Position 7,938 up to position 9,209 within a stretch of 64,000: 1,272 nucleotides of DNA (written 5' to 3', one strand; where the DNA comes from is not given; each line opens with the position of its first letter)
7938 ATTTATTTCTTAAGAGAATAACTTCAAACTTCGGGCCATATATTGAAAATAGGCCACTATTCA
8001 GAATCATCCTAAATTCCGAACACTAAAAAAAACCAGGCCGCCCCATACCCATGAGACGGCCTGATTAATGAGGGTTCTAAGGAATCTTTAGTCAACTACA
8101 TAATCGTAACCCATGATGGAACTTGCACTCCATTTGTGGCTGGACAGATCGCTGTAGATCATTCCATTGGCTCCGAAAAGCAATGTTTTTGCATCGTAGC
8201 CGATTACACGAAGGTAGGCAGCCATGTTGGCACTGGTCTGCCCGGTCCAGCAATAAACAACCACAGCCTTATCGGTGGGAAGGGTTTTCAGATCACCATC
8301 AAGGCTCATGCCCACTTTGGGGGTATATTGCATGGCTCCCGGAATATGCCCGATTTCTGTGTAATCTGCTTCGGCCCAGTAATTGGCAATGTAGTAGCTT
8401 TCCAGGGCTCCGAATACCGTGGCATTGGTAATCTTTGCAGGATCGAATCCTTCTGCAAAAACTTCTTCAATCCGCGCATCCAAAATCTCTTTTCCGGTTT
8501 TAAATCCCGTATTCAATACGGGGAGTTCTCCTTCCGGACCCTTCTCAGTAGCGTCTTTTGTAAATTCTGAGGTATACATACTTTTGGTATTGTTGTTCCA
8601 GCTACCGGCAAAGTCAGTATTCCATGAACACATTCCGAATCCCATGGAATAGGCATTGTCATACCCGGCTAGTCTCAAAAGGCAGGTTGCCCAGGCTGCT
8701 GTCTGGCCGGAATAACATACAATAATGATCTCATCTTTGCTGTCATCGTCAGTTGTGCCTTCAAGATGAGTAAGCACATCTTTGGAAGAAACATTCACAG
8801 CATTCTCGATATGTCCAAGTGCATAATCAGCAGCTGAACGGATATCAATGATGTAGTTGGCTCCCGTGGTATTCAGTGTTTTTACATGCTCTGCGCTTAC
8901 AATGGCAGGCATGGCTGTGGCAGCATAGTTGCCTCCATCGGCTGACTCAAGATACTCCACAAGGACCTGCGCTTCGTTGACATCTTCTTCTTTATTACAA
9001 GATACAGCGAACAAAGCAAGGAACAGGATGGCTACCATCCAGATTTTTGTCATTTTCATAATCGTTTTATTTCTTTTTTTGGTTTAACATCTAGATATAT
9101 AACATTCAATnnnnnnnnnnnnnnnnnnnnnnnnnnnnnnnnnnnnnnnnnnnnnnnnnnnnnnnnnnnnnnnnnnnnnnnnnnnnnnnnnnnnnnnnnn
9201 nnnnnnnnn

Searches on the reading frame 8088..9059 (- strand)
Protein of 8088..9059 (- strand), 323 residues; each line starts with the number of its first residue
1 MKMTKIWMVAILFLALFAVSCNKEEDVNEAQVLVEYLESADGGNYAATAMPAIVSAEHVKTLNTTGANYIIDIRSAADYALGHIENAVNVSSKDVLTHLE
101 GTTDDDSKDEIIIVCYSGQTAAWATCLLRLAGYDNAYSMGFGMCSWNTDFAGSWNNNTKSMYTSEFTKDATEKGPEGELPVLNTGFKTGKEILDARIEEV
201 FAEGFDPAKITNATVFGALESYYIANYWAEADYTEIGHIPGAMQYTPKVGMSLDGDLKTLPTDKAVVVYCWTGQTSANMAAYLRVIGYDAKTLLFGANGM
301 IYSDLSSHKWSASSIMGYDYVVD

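Call 6: search_protein_families(library=pfam, proteins=[window:8088-9059:-], max_evalue=0.1)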
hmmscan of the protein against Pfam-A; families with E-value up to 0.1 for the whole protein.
window:8088-9059:- (323 aa): 1 family
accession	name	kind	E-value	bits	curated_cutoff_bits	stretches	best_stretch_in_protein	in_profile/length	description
PF00581.25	Rhodanese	-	3.2e-26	92.2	22.2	2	59-147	5-100/102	Rhodanese-like domain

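Call 7: search_protein_families(library=ncbifam, proteins=[window:8088-9059:-], max_evalue=0.01)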
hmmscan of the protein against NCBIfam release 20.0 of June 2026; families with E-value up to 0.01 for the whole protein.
window:8088-9059:- (323 aa): 15 families
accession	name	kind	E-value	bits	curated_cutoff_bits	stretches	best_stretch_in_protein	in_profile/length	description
NF001195.0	PRK00162.1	equivalog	3.2e-16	59.6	102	2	55-151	8-101/108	thiosulfate sulfurtransferase GlpE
NF005902.0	PRK07878.1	equivalog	1.1e-15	57.5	647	2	44-149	279-384/392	adenylyltransferase/sulfurtransferase MoeZ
NF006444.0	PRK08762.1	equivalog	2e-14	53.1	449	1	54-149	17-110/387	molybdopterin-synthase adenylyltransferase MoeB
NF045521.1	rhoda_near_glyco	subfamily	7.9e-12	45.2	145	2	54-149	20-111/144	rhodanese homology domain-containing protein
NF007627.0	PRK10287.1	equivalog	2.2e-11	43.9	102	1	59-140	12-92/104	thiosulfate sulfurtransferase PspE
TIGR02981.1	phageshock_pspE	exception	2.6e-10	40.5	126.3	1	61-140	12-90/101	thiosulfate sulfurtransferase PspE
NF008752.0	PRK11784.1-4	equivalog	1.1e-09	37.6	266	1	190-293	19-121/357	tRNA 2-selenouridine(34) synthase MnmH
NF041203.1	rhodanese_LYCAU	equivalog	6.3e-08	32.3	115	1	53-148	22-118/126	rhodanese-related (seleno)protein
NF001133.1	PRK00142.1-1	equivalog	2.4e-07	30.6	170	1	52-149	106-206/229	oxygen-dependent tRNA uridine(34) hydroxylase TrhO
NF033833.0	rhodan_ChrE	equivalog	6.8e-06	26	120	0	255-296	51-93/108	rhodanese family chromate resistance protein ChrE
NF008750.0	PRK11784.1-2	equivalog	9.6e-06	24.9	241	0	64-90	12-38/346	tRNA 2-selenouridine(34) synthase MnmH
NF045694.1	seleno_TsoB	exception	0.00058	18.1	805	1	6-149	4-152/572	rhodanese/DsbD fusion-like selenoprotein TsoB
TIGR03167.1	tRNA_sel_U_synt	equivalog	0.00073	19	219.75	0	69-90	4-25/311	tRNA 2-selenouridine(34) synthase MnmH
NF005646.0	PRK07411.1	equivalog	0.0014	17.8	633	0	49-150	280-383/390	molybdopterin-synthase adenylyltransferase MoeB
TIGR04568.1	arch_SelU_Nterm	equivalog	0.0024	17.7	200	0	258-298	169-210/215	selenouridine synthase SelU-like subunit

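Call 88: search_solved_structures(query=window:8088-9056:-, max_evalue=0.001)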
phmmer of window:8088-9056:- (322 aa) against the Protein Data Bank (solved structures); distinct sequences matched with E-value up to 0.001: 3.
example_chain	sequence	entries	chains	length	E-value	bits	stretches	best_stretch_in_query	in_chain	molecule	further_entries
6mxv_A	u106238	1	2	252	2.2e-10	43.5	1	58-148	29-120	Rhodanese-like family protein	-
1gmx_A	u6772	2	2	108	1.7e-06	30.8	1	68-150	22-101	THIOSULFATE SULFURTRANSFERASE GLPE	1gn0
3r2u_A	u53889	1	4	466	0.00065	22.3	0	64-141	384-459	Metallo-beta-lactamase family protein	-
